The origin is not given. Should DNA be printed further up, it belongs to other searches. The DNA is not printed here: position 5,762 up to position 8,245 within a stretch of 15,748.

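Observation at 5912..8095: Intronless cGAS-like (Mab-21) nucleotidyltransferase with an intact catalytic triad and an uncharacterised ~300-aa C-terminal helical extension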

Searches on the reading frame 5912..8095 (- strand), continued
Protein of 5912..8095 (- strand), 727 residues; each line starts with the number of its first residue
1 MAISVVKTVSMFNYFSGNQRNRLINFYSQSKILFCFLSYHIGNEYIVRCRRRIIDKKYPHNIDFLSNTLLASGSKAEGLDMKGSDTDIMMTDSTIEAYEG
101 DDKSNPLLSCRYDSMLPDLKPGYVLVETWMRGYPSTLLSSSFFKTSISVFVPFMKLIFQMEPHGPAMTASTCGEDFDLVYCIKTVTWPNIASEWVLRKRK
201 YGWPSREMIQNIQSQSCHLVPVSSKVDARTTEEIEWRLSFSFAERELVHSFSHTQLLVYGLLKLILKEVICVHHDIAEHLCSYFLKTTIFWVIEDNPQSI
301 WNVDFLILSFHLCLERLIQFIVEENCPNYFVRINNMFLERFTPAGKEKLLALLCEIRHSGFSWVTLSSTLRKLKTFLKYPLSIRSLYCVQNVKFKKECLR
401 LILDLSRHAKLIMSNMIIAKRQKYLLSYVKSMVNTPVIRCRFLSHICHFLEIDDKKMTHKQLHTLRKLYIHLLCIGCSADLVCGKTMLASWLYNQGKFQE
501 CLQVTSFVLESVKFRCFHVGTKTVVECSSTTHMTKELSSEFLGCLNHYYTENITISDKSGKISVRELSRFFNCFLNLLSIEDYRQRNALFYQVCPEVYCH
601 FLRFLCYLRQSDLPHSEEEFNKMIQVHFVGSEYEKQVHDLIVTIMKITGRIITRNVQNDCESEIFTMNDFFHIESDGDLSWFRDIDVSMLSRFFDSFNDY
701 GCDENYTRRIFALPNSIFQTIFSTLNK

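Call 5: find_homologous_proteins(query=window:5912-8095:-)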
Query window:5912-8095:- (727 aa): 354 proteins with E <= 0.001 among 6145 candidates; the best 120 are listed.
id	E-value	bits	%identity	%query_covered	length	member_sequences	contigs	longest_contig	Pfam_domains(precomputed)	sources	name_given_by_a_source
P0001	0.0e+0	1652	99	98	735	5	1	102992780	PF20266.4,PF03281.21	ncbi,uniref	ncbi:uncharacterized protein LOC143075677 [Mytilus galloprovincialis]|uniref:uncharacterized protein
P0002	0.0e+0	1479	90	98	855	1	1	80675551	PF20266.4,PF03281.21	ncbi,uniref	ncbi:uncharacterized protein LOC134727596 [Mytilus trossulus]|uniref:uncharacterized protein LOC1347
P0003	0.0e+0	1158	83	54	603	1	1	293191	-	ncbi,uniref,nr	ncbi:unnamed protein product [Mytilus coruscus]|uniref:Mab-21-like HhH/H2TH-like domain-containing p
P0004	0.0e+0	1138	80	86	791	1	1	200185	PF20266.4,PF03281.21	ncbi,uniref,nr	ncbi:Hypothetical predicted protein [Mytilus galloprovincialis]|uniref:Mab-21-like HhH/H2TH-like dom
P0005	1.4e-204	700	62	73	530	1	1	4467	PF20266.4,PF03281.21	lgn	-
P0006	1.5e-189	650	44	96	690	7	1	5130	PF20266.4,PF03281.21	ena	-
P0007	3.4e-185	636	44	96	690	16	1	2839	PF20266.4,PF03281.21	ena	-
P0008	6.0e-184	631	44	96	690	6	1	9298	PF20266.4,PF03281.21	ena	-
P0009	1.5e-182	627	44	94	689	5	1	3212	PF20266.4,PF03281.21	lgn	-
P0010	9.3e-181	621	44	94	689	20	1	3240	PF20266.4,PF03281.21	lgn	-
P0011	5.0e-179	615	42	94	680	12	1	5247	PF20266.4,PF03281.21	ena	-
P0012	4.0e-175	602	86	33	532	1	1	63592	PF03281.21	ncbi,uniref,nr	ncbi:unnamed protein product [Mytilus coruscus]|uniref:Mab-21-like nucleotidyltransferase domain-con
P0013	7.4e-129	449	54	29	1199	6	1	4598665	PF03348.22,PF03281.21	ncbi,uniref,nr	ncbi:SERINC1_3 [Mytilus coruscus]|uniref:SERINC1_3 n=1 Tax=Mytilus coruscus TaxID=42192 RepID=A0A6J8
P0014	1.5e-122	429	52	28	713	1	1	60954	PF03281.21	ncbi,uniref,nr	ncbi:unnamed protein product [Mytilus coruscus]|uniref:Mab-21-like nucleotidyltransferase domain-con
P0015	3.4e-120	421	36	88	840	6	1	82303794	PF20266.4,PF03281.21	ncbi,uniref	ncbi:uncharacterized protein [Mytilus edulis]|uniref:uncharacterized protein n=1 Tax=Mytilus edulis 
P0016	1.5e-119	419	41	69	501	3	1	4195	PF20266.4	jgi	jgi:hypothetical protein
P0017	5.7e-117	410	38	88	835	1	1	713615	PF20266.4,PF03281.21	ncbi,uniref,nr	ncbi:Hypothetical predicted protein [Mytilus galloprovincialis]|uniref:Mab-21-like HhH/H2TH-like dom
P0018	9.5e-111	390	35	92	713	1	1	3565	PF20266.4,PF03281.21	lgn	-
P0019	2.0e-110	388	37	82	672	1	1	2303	PF20266.4,PF03281.21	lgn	-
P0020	5.4e-108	380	36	81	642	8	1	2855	PF20266.4,PF03281.21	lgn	-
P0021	6.2e-108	380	35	92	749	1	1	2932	PF20266.4,PF03281.21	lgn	-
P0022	1.5e-107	379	36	85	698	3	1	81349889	PF20266.4,PF03281.21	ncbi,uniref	ncbi:uncharacterized protein LOC143054389 [Mytilus galloprovincialis]|uniref:uncharacterized protein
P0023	1.2e-102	363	38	82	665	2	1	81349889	PF20266.4,PF03281.21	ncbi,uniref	ncbi:uncharacterized protein LOC143054942 [Mytilus galloprovincialis]|uniref:uncharacterized protein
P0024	3.1e-98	348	34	83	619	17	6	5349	PF20266.4,PF03281.21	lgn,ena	-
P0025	4.0e-96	341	35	84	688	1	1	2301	PF20266.4,PF03281.21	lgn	-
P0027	9.3e-70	254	28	85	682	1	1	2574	PF20266.4,PF03281.21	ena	-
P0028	7.0e-68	248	30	83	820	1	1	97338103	PF20266.4,PF03281.21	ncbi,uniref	ncbi:uncharacterized protein [Mytilus edulis]|uniref:uncharacterized protein n=1 Tax=Mytilus edulis 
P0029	1.8e-65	240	31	80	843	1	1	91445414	PF20266.4,PF03281.21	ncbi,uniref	ncbi:uncharacterized protein LOC134722307 [Mytilus trossulus]|uniref:uncharacterized protein LOC1347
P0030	4.5e-59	219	29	85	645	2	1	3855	PF20266.4,PF03281.21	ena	-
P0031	3.6e-51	193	28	86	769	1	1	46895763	PF20266.4,PF03281.21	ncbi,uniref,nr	ncbi:uncharacterized protein LOC127723120 [Mytilus californianus]|uniref:uncharacterized protein LOC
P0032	5.1e-51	192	27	80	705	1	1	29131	PF20266.4,PF03281.21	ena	-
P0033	7.5e-51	192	34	46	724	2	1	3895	PF20266.4,PF03281.21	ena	-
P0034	8.0e-51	191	35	46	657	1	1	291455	PF20266.4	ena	-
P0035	1.8e-50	190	28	80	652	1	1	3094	PF20266.4,PF03281.21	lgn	-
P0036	2.5e-50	190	29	68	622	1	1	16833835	PF20266.4,PF03281.21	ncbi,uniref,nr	ncbi:hypothetical protein KUTeg_011075 [Tegillarca granosa]|uniref:Mab-21-like HhH/H2TH-like domain-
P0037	5.2e-50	189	36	43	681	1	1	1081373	PF20266.4,PF03281.21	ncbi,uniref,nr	ncbi:uncharacterized protein LOC110467010 [Mizuhopecten yessoensis]|uniref:uncharacterized protein L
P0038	9.1e-50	188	34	46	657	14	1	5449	PF20266.4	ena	-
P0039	1.7e-49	187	27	88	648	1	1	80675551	PF20266.4,PF03281.21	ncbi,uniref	ncbi:uncharacterized protein LOC134681645 [Mytilus trossulus]|uniref:uncharacterized protein LOC1346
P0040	1.8e-49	187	28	80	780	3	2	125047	PF20266.4,PF03281.21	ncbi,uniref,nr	ncbi:Hypothetical predicted protein [Mytilus galloprovincialis]|uniref:Mab-21-like HhH/H2TH-like dom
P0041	4.9e-49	186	33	46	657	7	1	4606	PF20266.4,PF03281.21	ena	-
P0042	1.1e-48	184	32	66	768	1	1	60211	PF20266.4,PF03281.21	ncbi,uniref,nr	ncbi:Hypothetical predicted protein [Mytilus galloprovincialis]|uniref:Mab-21-like HhH/H2TH-like dom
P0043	1.2e-48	184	30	65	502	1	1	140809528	PF20266.4,PF03281.21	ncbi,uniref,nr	ncbi:protein mab-21-like [Mytilus californianus]|uniref:protein mab-21-like n=1 Tax=Mytilus californ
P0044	1.3e-48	184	31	50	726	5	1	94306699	PF20266.4,PF03281.21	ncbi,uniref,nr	ncbi:uncharacterized protein LOC125650862 [Ostrea edulis]|uniref:uncharacterized protein LOC12565086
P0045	1.4e-48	184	32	65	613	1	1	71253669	PF20266.4,PF03281.21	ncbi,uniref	ncbi:uncharacterized protein LOC134690495 [Mytilus trossulus]|uniref:uncharacterized protein LOC1346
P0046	1.9e-48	184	27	82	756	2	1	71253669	PF20266.4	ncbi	ncbi:uncharacterized protein LOC134691024 isoform X2 [Mytilus trossulus]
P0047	4.4e-48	182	29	74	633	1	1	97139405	PF20266.4,PF03281.21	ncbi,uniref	ncbi:uncharacterized protein LOC143042237 [Mytilus galloprovincialis]|uniref:uncharacterized protein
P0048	4.5e-48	182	31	61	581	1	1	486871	PF20266.4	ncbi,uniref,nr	ncbi:unnamed protein product [Mytilus coruscus]|uniref:Mab-21-like HhH/H2TH-like domain-containing p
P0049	6.7e-48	182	33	46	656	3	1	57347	PF20266.4,PF03281.21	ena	-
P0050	7.2e-48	182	35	47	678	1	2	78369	PF20266.4,PF03281.21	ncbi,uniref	ncbi:uncharacterized protein [Argopecten irradians]|uniref:uncharacterized protein n=1 Tax=Argopecte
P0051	7.3e-48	182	30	69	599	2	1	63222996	PF20266.4,PF03281.21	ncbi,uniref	ncbi:uncharacterized protein LOC134694730 [Mytilus trossulus]|uniref:uncharacterized protein LOC1346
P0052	9.2e-48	181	27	65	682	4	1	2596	PF20266.4,PF03281.21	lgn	-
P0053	1.1e-47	181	35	42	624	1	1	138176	PF20266.4,PF03281.21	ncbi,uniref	ncbi:uncharacterized protein LOC134249101 [Saccostrea cucullata]|uniref:uncharacterized protein LOC1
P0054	1.5e-47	181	28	84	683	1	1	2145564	PF20266.4,PF03281.21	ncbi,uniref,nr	ncbi:uncharacterized protein LOC110453427 [Mizuhopecten yessoensis]|uniref:Cyclic GMP-AMP synthase n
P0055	1.6e-47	180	30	65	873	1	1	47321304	PF20266.4,PF03281.21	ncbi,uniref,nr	ncbi:hypothetical protein KUTeg_017866 [Tegillarca granosa]|uniref:Uncharacterized protein n=1 Tax=T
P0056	3.7e-47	179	29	84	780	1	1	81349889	PF20266.4,PF03281.21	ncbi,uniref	ncbi:uncharacterized protein LOC143055611 [Mytilus galloprovincialis]|uniref:uncharacterized protein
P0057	4.1e-47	179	27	80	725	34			PF20266.4,PF03281.21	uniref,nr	uniref:Mab-21-like HhH/H2TH-like domain-containing protein n=1 Tax=Magallana gigas TaxID=29159 RepID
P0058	5.4e-47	179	26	80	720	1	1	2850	PF20266.4,PF03281.21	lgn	-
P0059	1.5e-46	177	27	84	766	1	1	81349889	PF20266.4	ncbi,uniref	ncbi:uncharacterized protein LOC143055085 [Mytilus galloprovincialis]|uniref:uncharacterized protein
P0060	1.5e-46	177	34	49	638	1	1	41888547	PF20266.4,PF03281.21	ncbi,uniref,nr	ncbi:hypothetical protein KUTeg_005446 [Tegillarca granosa]|uniref:Protein mab-21 n=1 Tax=Tegillarca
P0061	2.2e-46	177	38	46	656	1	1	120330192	PF20266.4,PF03281.21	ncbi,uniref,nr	ncbi:uncharacterized protein LOC127705500 [Mytilus californianus]|uniref:uncharacterized protein LOC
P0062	2.4e-46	177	36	41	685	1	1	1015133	PF20266.4,PF03281.21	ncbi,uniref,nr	ncbi:uncharacterized protein LOC132565485 [Ylistrum balloti]|uniref:uncharacterized protein LOC13256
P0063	2.9e-46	176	28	83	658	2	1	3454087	PF20266.4,PF03281.21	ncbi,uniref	ncbi:uncharacterized protein LOC134701600 [Mytilus trossulus]|uniref:uncharacterized protein LOC1347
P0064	3.1e-46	176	28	85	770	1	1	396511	PF20266.4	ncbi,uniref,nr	ncbi:Hypothetical predicted protein [Mytilus galloprovincialis]|uniref:Mab-21-like HhH/H2TH-like dom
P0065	3.2e-46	176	28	82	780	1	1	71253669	PF20266.4,PF03281.21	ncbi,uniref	ncbi:uncharacterized protein LOC134690630 [Mytilus trossulus]|uniref:uncharacterized protein LOC1346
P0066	4.9e-46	176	27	82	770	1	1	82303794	PF20266.4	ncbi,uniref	ncbi:uncharacterized protein [Mytilus edulis]|uniref:uncharacterized protein n=1 Tax=Mytilus edulis 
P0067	4.9e-46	176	36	46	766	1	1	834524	PF20266.4,PF03281.21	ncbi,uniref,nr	ncbi:unnamed protein product [Mytilus coruscus]|uniref:Uncharacterized protein n=1 Tax=Mytilus corus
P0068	5.0e-46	176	34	49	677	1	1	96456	PF20266.4,PF03281.21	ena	-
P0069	5.1e-46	176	34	43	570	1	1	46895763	PF20266.4,PF03281.21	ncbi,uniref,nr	ncbi:uncharacterized protein LOC127723606 [Mytilus californianus]|uniref:uncharacterized protein LOC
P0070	6.4e-46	175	34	45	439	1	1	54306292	PF20266.4,PF03281.21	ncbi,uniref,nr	ncbi:uncharacterized protein LOC133182497 [Saccostrea echinata]|uniref:uncharacterized protein LOC13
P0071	6.7e-46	175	29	78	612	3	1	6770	PF20266.4,PF03281.21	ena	-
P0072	8.1e-46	175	29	80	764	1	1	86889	PF20266.4,PF03281.21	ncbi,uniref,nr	ncbi:Hypothetical predicted protein [Mytilus galloprovincialis]|uniref:Mab-21-like HhH/H2TH-like dom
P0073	8.7e-46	175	32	45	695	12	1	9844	PF20266.4,PF12895.14,PF03281.21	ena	-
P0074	9.5e-46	175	33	47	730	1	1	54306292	PF20266.4,PF03281.21,PF07719.24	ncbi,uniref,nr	ncbi:uncharacterized protein LOC133182500 [Saccostrea echinata]|uniref:uncharacterized protein LOC13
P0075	9.7e-46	175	29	80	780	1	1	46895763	PF20266.4,PF03281.21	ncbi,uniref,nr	ncbi:uncharacterized protein LOC127723705 [Mytilus californianus]|uniref:uncharacterized protein LOC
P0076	1.6e-45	174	28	80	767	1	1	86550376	PF20266.4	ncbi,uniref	ncbi:uncharacterized protein LOC143051141 [Mytilus galloprovincialis]|uniref:uncharacterized protein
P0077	2.2e-45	173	33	46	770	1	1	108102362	PF20266.4,PF03281.21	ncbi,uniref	ncbi:uncharacterized protein [Mytilus edulis]|uniref:uncharacterized protein n=1 Tax=Mytilus edulis 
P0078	2.2e-45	173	28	78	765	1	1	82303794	PF20266.4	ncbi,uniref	ncbi:uncharacterized protein [Mytilus edulis]|uniref:uncharacterized protein n=1 Tax=Mytilus edulis 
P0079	2.5e-45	173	34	46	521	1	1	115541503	PF20266.4,PF03281.21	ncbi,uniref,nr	ncbi:uncharacterized protein LOC127711852 [Mytilus californianus]|uniref:uncharacterized protein LOC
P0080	2.9e-45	173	28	80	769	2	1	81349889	PF20266.4,PF03281.21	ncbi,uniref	ncbi:uncharacterized protein LOC143054770 [Mytilus galloprovincialis]|uniref:uncharacterized protein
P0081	3.3e-45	173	34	49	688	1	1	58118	PF20266.4,PF03281.21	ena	-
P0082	3.4e-45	173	35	43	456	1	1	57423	PF20266.4,PF03281.21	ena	-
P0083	3.6e-45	173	27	84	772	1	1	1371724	PF20266.4,PF03281.21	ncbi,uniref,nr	ncbi:unnamed protein product [Mytilus coruscus]|uniref:Uncharacterized protein n=1 Tax=Mytilus corus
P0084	3.8e-45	173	29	74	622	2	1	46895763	PF20266.4,PF03281.21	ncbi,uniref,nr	ncbi:uncharacterized protein LOC127723258 [Mytilus californianus]|uniref:uncharacterized protein LOC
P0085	4.1e-45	173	29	80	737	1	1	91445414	PF20266.4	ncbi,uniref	ncbi:uncharacterized protein LOC134723654 [Mytilus trossulus]|uniref:uncharacterized protein LOC1347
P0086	4.9e-45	172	32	60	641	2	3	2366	PF20266.4,PF03281.21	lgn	-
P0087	5.6e-45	172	28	82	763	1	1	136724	PF20266.4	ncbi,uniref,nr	ncbi:unnamed protein product [Mytilus coruscus]|uniref:Mab-21-like HhH/H2TH-like domain-containing p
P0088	5.9e-45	172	29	65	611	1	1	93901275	PF20266.4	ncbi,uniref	ncbi:uncharacterized protein [Mytilus edulis]|uniref:uncharacterized protein n=1 Tax=Mytilus edulis 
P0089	6.8e-45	172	29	65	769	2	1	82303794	PF20266.4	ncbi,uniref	ncbi:uncharacterized protein [Mytilus edulis]|uniref:uncharacterized protein n=1 Tax=Mytilus edulis 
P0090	7.2e-45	172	27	81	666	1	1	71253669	PF20266.4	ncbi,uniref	ncbi:uncharacterized protein LOC134689995 [Mytilus trossulus]|uniref:uncharacterized protein LOC1346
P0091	7.5e-45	172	32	51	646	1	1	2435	PF20266.4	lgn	-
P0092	8.3e-45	172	27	84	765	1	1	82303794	PF20266.4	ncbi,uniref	ncbi:uncharacterized protein [Mytilus edulis]|uniref:uncharacterized protein n=1 Tax=Mytilus edulis 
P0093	1.7e-44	171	28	80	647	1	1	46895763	PF20266.4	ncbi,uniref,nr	ncbi:uncharacterized protein LOC127723128 [Mytilus californianus]|uniref:uncharacterized protein LOC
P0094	1.8e-44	170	34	45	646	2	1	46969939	PF20266.4,PF03281.21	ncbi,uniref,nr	ncbi:hypothetical protein FSP39_001424 [Pinctada imbricata]|uniref:Uncharacterized protein n=1 Tax=P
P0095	2.0e-44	170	29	85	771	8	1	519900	PF20266.4,PF03281.21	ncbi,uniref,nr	ncbi:Hypothetical predicted protein [Mytilus galloprovincialis]|uniref:Mab-21-like HhH/H2TH-like dom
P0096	2.4e-44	170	30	67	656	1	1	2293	PF20266.4,PF03281.21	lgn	-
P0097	2.5e-44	170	30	66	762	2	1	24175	PF20266.4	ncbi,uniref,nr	ncbi:Hypothetical predicted protein [Mytilus galloprovincialis]|uniref:Mab-21-like HhH/H2TH-like dom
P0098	2.8e-44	170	27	77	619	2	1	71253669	PF20266.4,PF03281.21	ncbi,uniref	ncbi:uncharacterized protein LOC134689683 [Mytilus trossulus]|uniref:uncharacterized protein LOC1346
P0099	3.2e-44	170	27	82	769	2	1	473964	PF20266.4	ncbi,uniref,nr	ncbi:Hypothetical predicted protein [Mytilus galloprovincialis]|uniref:Mab-21-like HhH/H2TH-like dom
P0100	5.4e-44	169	28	66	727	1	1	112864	PF20266.4,PF03281.21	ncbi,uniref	ncbi:uncharacterized protein LOC134239961 [Saccostrea cucullata]|uniref:uncharacterized protein LOC1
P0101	7.6e-44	168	27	76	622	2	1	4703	PF20266.4,PF03281.21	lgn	-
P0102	8.5e-44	168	30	65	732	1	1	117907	PF20266.4,PF03281.21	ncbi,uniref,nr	ncbi:Hypothetical predicted protein [Mytilus galloprovincialis]|uniref:Mab-21-like HhH/H2TH-like dom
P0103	9.0e-44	168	30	60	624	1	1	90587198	PF20266.4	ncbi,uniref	ncbi:uncharacterized protein [Mytilus edulis]|uniref:uncharacterized protein n=1 Tax=Mytilus edulis 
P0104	1.1e-43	168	28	84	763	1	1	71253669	PF20266.4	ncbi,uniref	ncbi:uncharacterized protein LOC134691544 [Mytilus trossulus]|uniref:uncharacterized protein LOC1346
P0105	1.7e-43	167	26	82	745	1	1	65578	PF20266.4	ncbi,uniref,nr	ncbi:unnamed protein product [Mytilus coruscus]|uniref:Mab-21-like HhH/H2TH-like domain-containing p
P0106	1.9e-43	167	32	49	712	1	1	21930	PF20266.4,PF03281.21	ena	-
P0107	2.6e-43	167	35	44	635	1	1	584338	PF20266.4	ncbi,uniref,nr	ncbi:unnamed protein product [Mytilus coruscus]|uniref:Mab-21-like HhH/H2TH-like domain-containing p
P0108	3.7e-43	166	26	84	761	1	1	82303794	PF20266.4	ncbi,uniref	ncbi:uncharacterized protein [Mytilus edulis]|uniref:uncharacterized protein n=1 Tax=Mytilus edulis 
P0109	3.8e-43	166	27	89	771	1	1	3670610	PF20266.4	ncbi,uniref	ncbi:uncharacterized protein LOC134700917 [Mytilus trossulus]|uniref:uncharacterized protein LOC1347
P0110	4.1e-43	166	30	66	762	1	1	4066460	PF20266.4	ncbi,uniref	ncbi:uncharacterized protein LOC134701237 [Mytilus trossulus]|uniref:uncharacterized protein LOC1347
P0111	4.2e-43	166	30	67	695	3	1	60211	PF20266.4,PF03281.21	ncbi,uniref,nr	ncbi:Hypothetical predicted protein [Mytilus galloprovincialis]|uniref:Mab-21-like HhH/H2TH-like dom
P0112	5.3e-43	166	28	82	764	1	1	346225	PF20266.4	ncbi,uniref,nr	ncbi:Hypothetical predicted protein [Mytilus galloprovincialis]|uniref:Mab-21-like HhH/H2TH-like dom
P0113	5.6e-43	165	35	44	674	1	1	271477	PF20266.4,PF03281.21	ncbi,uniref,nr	ncbi:uncharacterized protein LOC132554354 [Ylistrum balloti]|uniref:uncharacterized protein LOC13255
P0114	7.1e-43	165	26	78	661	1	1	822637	PF20266.4,PF00515.35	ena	-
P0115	7.3e-43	165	29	65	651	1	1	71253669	PF20266.4,PF03281.21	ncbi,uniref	ncbi:uncharacterized protein LOC134689814 [Mytilus trossulus]|uniref:uncharacterized protein LOC1346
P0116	7.3e-43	165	36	41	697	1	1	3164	PF20266.4,PF03281.21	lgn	-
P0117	9.2e-43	165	31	64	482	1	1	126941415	PF20266.4,PF03281.21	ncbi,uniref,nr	ncbi:uncharacterized protein LOC127738778 [Mytilus californianus]|uniref:uncharacterized protein LOC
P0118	1.0e-42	165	26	85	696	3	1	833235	PF20266.4,PF03281.21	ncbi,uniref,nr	ncbi:Hypothetical predicted protein [Mytilus galloprovincialis]|uniref:Mab-21-like HhH/H2TH-like dom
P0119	1.0e-42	165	31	65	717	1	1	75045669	PF20266.4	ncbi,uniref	ncbi:uncharacterized protein [Mytilus edulis]|uniref:uncharacterized protein n=1 Tax=Mytilus edulis 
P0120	1.2e-42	164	27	82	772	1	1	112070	PF20266.4,PF03281.21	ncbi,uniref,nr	ncbi:Hypothetical predicted protein [Mytilus galloprovincialis]|uniref:Mab-21-like HhH/H2TH-like dom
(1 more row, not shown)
